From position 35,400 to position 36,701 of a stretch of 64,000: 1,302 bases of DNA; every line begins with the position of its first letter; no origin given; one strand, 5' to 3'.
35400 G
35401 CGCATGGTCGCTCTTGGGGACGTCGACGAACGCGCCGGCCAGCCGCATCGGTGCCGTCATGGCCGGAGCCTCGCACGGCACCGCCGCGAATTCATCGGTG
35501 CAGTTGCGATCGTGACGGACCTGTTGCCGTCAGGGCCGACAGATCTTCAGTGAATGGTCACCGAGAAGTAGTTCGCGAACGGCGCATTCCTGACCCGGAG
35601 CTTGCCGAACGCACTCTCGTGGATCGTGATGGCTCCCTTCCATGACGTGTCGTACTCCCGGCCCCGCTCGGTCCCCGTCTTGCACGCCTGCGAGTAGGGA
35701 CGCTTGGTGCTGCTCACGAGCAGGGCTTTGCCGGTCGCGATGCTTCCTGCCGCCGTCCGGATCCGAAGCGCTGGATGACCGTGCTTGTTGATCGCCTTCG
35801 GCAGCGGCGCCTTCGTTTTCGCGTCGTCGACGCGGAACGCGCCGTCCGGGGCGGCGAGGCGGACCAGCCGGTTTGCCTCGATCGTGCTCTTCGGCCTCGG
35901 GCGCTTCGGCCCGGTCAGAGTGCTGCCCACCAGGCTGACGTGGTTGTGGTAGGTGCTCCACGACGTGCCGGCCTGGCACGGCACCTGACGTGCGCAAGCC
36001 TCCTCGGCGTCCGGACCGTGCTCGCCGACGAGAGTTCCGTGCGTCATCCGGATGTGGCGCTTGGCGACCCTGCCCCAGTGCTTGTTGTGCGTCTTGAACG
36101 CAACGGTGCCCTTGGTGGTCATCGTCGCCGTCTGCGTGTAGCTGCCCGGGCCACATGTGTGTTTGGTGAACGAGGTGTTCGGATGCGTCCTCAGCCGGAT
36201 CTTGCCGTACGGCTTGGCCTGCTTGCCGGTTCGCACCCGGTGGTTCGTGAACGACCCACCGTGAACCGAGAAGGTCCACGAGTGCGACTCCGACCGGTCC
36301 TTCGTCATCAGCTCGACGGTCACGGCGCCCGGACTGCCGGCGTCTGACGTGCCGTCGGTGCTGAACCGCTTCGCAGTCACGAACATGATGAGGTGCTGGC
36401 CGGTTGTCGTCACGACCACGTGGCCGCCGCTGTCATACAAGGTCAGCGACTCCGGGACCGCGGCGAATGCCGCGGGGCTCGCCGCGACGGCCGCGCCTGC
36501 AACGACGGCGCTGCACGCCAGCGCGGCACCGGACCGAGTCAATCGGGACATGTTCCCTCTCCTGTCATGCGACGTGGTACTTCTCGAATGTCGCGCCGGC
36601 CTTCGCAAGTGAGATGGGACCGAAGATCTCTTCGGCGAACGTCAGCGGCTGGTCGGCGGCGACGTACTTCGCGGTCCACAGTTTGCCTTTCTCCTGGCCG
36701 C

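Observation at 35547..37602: Tandem pair of paralogous secreted 4-Cys proteins of unknown family, divergent from miaB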

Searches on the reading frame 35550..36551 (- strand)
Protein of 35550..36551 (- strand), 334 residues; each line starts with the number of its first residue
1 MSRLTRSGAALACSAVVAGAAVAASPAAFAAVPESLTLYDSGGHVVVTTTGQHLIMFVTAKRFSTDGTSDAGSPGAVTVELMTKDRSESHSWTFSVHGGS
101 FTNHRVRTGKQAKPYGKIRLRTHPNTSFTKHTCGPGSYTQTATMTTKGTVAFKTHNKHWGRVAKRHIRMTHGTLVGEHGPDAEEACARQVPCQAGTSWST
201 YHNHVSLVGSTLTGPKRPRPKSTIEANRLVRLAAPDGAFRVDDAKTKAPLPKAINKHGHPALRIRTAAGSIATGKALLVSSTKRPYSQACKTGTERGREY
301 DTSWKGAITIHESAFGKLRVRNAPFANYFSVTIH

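Call 4: search_protein_families(library=pfam, proteins=[window:35550-36551:-], max_evalue=1)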
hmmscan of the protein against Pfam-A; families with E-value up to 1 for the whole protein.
seq(334 aa): 0 families

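Call 5: search_protein_families(library=ncbifam, proteins=[window:35550-36551:-], max_evalue=1)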
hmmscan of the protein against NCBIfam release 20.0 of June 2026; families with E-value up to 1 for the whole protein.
seq(334 aa): 1 family
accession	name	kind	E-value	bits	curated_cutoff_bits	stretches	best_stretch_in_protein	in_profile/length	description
NF041262.1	colicin_Z_Cterm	domain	0.23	11.8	50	1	125-156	47-79/87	colicin Z C-terminal domain-related protein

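Call 6: find_homologous_proteins(query=window:35550-36551:-, max_evalue=0.001)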
Query seq(334 aa) (334 aa): 2 proteins with E <= 0.001 among 7374 candidates.
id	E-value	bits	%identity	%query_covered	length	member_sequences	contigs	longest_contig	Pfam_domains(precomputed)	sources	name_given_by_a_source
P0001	5.3e-220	748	100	100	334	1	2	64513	-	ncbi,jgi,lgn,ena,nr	ncbi:MAG: hypothetical protein JO246_14270 [Frankiaceae bacterium]|nr:hypothetical protein [Frankiac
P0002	1.5e-119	418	57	100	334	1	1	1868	-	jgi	jgi:hypothetical protein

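Call 16: find_encoding_contigs(protein=P0002, flank=5000, max_places=4)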
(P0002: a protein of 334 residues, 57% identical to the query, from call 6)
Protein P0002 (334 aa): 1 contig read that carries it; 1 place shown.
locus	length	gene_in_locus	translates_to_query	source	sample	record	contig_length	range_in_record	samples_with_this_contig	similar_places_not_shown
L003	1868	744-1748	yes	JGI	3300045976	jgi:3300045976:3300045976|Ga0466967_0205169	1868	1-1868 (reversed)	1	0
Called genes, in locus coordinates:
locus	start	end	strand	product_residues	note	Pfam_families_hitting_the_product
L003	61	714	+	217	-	-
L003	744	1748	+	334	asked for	-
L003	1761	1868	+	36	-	?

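Call 20: predict_structure(alignment_id=A1)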
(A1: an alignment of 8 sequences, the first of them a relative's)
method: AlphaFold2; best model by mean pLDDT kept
length: 334 residues; sequences in the alignment: 8
mean_pLDDT: 37.4   pTM: 0.25
mean pLDDT of the five models: 37.4, 37.1, 36.2, 35.4, 33.9
residues with pLDDT >= 90: 0; 70-90: 0; 50-70: 56; < 50: 278
segments of 3 or more residues with pLDDT < 50: 1-35, 46-52, 99-334
pLDDT, mean of each block of 10 residues (from residue 1): 33 29 32 54 52 59 61 64 59 57 28 27 30 35 36 29 34 34 30 30 37 36 38 28 28 35 32 29 32 30 32 32 35 31
secondary structure, 60 per line:
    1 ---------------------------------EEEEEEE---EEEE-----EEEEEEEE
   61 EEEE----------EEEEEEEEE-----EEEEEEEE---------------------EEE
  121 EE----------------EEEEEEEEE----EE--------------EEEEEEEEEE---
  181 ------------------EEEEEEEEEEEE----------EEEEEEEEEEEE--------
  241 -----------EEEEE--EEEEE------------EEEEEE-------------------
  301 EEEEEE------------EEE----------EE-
elements in order: E34-40 E44-47 E53-64 E75-83 E89-96 E118-122 E139-147 E168-177 E199-210 E221-232 E252-256 E259-263 E276-281 E301-306 E319-321

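Call 21: search_protein_representatives(alignment_id=A1)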
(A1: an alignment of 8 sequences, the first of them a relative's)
Query: 8 sequences, 337 profile positions. Proteins with E-value up to 0.001 (for the whole library): 313; up to 1e-10: 246; up to 1e-30: 62. The best 150 are listed.
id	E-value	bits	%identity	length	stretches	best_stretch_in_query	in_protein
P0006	1.9e-153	527.0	-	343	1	1-337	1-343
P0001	3.2e-146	503.2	-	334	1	1-337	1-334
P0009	6.8e-107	373.9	-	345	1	3-336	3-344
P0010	2.1e-98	346.0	-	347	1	4-336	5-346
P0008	5.5e-98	344.7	-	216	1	123-337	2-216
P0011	1.9e-88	313.3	-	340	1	5-337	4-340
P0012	2.7e-53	197.7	-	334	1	8-324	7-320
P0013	4.1e-49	184.0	-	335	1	5-333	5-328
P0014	6.8e-44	166.8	-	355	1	2-333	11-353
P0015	1.8e-43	165.5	-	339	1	12-332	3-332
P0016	4.1e-43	164.3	-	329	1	11-332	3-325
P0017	5.1e-43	163.9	-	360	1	6-333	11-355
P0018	6.9e-42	160.2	-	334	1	28-331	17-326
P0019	1.1e-41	159.6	-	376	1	5-327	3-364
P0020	1.4e-41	159.2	-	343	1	10-331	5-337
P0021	3.5e-40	154.6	-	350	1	4-325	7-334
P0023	2.1e-39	152.1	-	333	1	7-332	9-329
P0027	1.4e-38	149.4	-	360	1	5-336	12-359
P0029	2.1e-38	148.8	-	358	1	3-333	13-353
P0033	4.1e-37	144.6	-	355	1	8-334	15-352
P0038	2.5e-36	142.0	-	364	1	3-328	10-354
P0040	9.8e-36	140.0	-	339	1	8-329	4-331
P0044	4.1e-35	138.0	-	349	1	2-335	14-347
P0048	7.0e-35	137.2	-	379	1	9-334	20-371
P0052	3.2e-33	131.8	-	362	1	8-335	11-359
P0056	9.2e-33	130.2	-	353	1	7-327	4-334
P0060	1.1e-31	126.7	-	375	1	5-328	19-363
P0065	6.2e-31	124.2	-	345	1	10-326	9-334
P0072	5.4e-30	121.1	-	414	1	11-329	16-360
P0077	5.0e-29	118.0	-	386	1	23-327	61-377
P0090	8.8e-28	113.9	-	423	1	10-333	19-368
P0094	2.6e-27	112.3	-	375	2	10-170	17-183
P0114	9.2e-25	103.9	-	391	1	3-326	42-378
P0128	1.4e-23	100.1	-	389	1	3-327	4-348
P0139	1.0e-22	97.2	-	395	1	11-317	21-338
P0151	2.6e-21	92.6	-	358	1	5-315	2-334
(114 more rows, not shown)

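Call 25: find_homologous_proteins(query=A2, max_evalue=0.001)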
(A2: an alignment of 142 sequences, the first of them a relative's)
Query A2 (142 sequences) (334 aa, profile of the alignment): 3 proteins with E <= 0.001 among 8000 candidates.
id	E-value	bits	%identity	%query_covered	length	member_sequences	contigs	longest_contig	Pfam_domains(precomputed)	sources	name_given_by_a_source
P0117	6.3e-81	290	23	77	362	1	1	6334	-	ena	-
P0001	5.4e-72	261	100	100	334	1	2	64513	-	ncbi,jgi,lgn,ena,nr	ncbi:MAG: hypothetical protein JO246_14270 [Frankiaceae bacterium]|nr:hypothetical protein [Frankiac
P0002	1.9e-71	259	57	100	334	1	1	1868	-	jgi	jgi:hypothetical protein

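Call 26: search_solved_structures(query=A2, max_evalue=10, show_alignments=2)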
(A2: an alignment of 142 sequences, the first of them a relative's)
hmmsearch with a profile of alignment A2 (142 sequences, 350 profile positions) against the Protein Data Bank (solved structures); distinct sequences matched with E-value up to 10: 10.
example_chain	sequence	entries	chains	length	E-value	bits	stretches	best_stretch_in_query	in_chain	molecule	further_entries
3fpv_A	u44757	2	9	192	0.12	14.6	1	3-82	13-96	Extracellular haem-binding protein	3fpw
9evs_T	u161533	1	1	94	0.33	13.1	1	268-335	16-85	bTHXm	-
1wx2_B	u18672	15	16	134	2.3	10.3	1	3-35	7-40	MelC | CADDIE PROTEIN ORF378 | CADDIE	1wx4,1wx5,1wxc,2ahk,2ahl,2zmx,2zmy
3ax0_B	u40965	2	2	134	2.3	10.3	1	3-35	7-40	MelC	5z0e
3awz_B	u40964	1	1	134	2.3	10.3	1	3-35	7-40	MelC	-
3awx_B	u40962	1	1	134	2.3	10.3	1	3-35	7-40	MelC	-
3aws_B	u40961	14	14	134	2.3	10.3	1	3-35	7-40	MelC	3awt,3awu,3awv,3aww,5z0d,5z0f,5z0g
3awy_B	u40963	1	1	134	2.3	10.3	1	3-35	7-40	MelC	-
6j2u_A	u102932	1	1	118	4.8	9.3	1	4-35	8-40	Tyrosinase co-factor protein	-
3vis_A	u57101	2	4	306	6.7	8.8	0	4-43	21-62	Esterase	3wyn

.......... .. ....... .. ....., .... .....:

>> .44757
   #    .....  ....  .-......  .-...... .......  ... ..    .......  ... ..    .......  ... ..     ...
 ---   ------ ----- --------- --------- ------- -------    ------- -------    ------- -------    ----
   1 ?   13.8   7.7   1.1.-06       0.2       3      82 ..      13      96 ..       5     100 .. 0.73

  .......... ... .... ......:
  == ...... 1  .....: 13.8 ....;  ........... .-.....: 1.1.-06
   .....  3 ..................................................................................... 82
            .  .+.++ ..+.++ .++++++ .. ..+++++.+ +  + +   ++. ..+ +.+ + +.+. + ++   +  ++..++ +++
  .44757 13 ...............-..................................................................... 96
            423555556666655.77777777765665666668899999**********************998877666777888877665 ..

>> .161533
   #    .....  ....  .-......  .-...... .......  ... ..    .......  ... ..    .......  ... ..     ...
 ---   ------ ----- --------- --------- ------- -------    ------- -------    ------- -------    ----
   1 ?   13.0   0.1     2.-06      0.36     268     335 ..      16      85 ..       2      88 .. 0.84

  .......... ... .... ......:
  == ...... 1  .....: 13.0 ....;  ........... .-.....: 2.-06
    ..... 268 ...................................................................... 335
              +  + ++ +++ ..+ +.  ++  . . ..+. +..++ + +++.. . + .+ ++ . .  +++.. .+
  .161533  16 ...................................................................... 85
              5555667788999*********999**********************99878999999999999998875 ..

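Call 27: search_protein_families(library=pfam, alignment_id=A2, max_evalue=0.01)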
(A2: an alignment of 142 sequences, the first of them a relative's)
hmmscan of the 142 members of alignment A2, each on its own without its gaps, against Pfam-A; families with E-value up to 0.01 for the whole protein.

A. member 1, P0001 (334 aa): 0 families

B. families by the number of members that match (of 142 scanned): 4 families
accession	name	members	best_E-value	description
PF11593.13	Med3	1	0.0075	Mediator complex subunit 3 fungal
PF01833.30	TIG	1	0.0081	IPT/TIG domain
PF19469.4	DUF6006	1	0.0082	Family of unknown function (DUF6006)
PF05023.20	Phytochelatin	1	0.0096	Phytochelatin synthase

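Call 34: list_cluster_members(proteins=[P0009, P0010, P0011, P0012, P0013, P0014, P0015, P0017, P0019, P0021])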
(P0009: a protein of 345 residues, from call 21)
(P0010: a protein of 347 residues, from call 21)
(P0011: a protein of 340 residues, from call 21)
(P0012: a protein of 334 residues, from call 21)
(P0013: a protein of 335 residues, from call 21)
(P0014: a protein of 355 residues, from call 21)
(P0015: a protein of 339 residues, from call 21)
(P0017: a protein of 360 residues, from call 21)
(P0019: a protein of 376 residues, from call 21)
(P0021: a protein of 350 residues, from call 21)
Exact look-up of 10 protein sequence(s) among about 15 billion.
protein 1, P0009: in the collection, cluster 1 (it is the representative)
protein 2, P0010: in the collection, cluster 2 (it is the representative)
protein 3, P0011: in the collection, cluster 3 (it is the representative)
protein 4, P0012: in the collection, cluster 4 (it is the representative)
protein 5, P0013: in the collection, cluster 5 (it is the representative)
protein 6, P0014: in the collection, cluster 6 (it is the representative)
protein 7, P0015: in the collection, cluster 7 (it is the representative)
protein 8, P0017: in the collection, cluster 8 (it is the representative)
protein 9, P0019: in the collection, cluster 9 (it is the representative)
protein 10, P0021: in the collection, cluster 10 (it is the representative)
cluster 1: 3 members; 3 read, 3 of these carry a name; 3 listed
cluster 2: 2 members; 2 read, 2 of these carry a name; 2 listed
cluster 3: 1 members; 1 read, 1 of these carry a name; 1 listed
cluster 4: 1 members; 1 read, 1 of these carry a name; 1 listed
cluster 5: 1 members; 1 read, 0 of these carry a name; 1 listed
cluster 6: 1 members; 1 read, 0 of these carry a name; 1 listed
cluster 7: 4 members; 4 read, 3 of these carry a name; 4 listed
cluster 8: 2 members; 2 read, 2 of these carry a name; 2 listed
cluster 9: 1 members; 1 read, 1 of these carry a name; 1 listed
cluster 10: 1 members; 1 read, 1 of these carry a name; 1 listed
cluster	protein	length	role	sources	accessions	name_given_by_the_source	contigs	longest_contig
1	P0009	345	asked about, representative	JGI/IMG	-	hypothetical protein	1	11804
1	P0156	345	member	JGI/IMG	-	hypothetical protein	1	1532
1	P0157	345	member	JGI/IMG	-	hypothetical protein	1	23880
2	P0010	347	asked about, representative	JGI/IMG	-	hypothetical protein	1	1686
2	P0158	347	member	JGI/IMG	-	hypothetical protein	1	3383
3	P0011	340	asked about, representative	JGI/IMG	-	hypothetical protein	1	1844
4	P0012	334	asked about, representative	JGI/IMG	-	hypothetical protein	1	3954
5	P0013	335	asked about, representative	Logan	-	-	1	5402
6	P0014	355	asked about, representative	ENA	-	-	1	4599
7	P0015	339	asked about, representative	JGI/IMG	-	hypothetical protein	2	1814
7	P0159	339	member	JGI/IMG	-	hypothetical protein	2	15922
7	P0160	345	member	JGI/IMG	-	hypothetical protein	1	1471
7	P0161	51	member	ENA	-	-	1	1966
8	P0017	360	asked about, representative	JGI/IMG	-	hypothetical protein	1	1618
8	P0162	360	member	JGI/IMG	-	hypothetical protein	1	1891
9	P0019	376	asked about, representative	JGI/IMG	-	hypothetical protein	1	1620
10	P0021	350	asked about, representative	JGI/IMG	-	hypothetical protein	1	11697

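Call 38: find_related_loci(query=A1, collection=genome_contigs, flank=8000)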
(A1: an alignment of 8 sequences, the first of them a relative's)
Query A1 (334 aa) in genome_contigs; peptide patterns used: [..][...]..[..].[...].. (x = any residue, [..] = any of these).
599 stretches matched a pattern (row limit reached: there are more); 1 encode a relative of the query (tblastn E <= 1e-3); 1 distinct loci.
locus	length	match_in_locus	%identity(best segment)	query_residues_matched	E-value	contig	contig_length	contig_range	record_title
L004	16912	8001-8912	39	33-325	5e-59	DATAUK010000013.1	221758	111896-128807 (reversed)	MAG TPA_asm: Mycobacteriales bacterium isolate SMAG_U5570 k141_2634827, whole genome shotgun sequence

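Call 39: predict_structure(alignment_id=A2)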
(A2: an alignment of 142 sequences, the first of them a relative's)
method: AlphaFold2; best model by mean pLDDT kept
length: 334 residues; sequences in the alignment: 142
mean_pLDDT: 91.7   pTM: 0.87
mean pLDDT of the five models: 91.7, 91.6, 91.3, 91.1, 90.8
residues with pLDDT >= 90: 285; 70-90: 24; 50-70: 4; < 50: 21
segments of 3 or more residues with pLDDT < 50: 1-21
pLDDT, mean of each block of 10 residues (from residue 1): 34 37 66 94 98 98 90 97 98 98 97 98 98 95 98 98 97 96 90 96 97 86 98 98 98 98 98 98 96 95 98 98 98 94
secondary structure, 60 per line:
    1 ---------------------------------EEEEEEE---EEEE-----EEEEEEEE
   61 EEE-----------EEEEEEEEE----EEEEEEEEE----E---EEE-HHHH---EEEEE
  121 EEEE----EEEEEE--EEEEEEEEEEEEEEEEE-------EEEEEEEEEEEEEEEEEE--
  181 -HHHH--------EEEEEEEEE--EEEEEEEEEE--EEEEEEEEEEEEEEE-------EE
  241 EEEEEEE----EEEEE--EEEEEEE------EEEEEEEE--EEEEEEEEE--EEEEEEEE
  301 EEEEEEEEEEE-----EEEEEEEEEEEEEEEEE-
elements in order: E34-40 E44-47 E53-63 E75-83 E88-96 E105-107 H109-112 E116-124 E129-134 E137-153 E161-178 H182-185 E194-202 E205-214 E217-231 E239-247 E252-256 E259-265 E272-279 E282-290 E293-311 E317-333

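Call 42: fold_search(model_id=the predicted structure, library=pdb)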
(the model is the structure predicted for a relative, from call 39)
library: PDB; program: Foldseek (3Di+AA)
matches with E <= 10: 885; with E <= 0.001: 19
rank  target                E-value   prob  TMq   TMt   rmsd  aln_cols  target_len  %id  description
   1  2ich_A                5.7e-07  1.00  0.27  0.28  15.9       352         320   10  CRYSTAL STRUCTURE OF A PUTATIVE ATTH (NE1406) FROM NITROSOMONAS EUROPAEA AT 2.00 A RESOLUTION (released 2006-10-03)
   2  2ich_B                5.7e-07  1.00  0.27  0.27  16.1       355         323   10  CRYSTAL STRUCTURE OF A PUTATIVE ATTH (NE1406) FROM NITROSOMONAS EUROPAEA AT 2.00 A RESOLUTION (released 2006-10-03)
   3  7e5v_A                9.5e-06  1.00  0.21  0.20  17.9       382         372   10  Crystal structure of Phm7 in complex with inhibitor (released 2021-06-30)
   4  7e5u_C                1.9e-05  1.00  0.23  0.21  18.3       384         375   11  Crystal structure of Phm7 (released 2021-06-30)
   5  7e5u_A                2.2e-05  0.99  0.20  0.18  18.7       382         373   12  Crystal structure of Phm7 (released 2021-06-30)
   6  7dmo_A                2.5e-05  0.99  0.19  0.17  18.1       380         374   11  Crystal structures of two pericyclases catalyzing [4+2] cycloadditions (released 2021-10-06)
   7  7dmo_B                3.1e-05  0.99  0.21  0.19  17.9       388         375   11  Crystal structures of two pericyclases catalyzing [4+2] cycloadditions (released 2021-10-06)
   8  9g4c_A                5.5e-05  1.00  0.25  0.24  17.6       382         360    6  25-phosphosteroid lyase + phosphate + desmost-1,4-diene-3-one (released 2026-01-28)
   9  6kbc                  7.0e-05  0.99  0.20  0.18  18.4       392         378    9  Crystal structure of CghA with Sch210972 (released 2020-06-24)
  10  7e5t_E                1.1e-04  0.99  0.22  0.21  18.4       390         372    7  Crystal structure of Fsa2 (released 2021-06-30)
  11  7e5t_C                1.9e-04  0.97  0.20  0.18  18.4       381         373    9  Crystal structure of Fsa2 (released 2021-06-30)
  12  7dmn                  2.3e-04  0.99  0.23  0.21  18.4       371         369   10  Crystal structure of two pericyclases catalyzing [4+2] cycloaddition (released 2021-10-06)
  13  9g4c_B                2.4e-04  1.00  0.24  0.23  17.3       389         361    7  25-phosphosteroid lyase + phosphate + desmost-1,4-diene-3-one (released 2026-01-28)
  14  7e5t_D                2.4e-04  0.98  0.21  0.20  18.1       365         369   11  Crystal structure of Fsa2 (released 2021-06-30)
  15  9fzn_A                3.5e-04  1.00  0.25  0.24  16.8       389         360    6  25-phosphosteroid lyase (25-PSL) (released 2026-01-14)
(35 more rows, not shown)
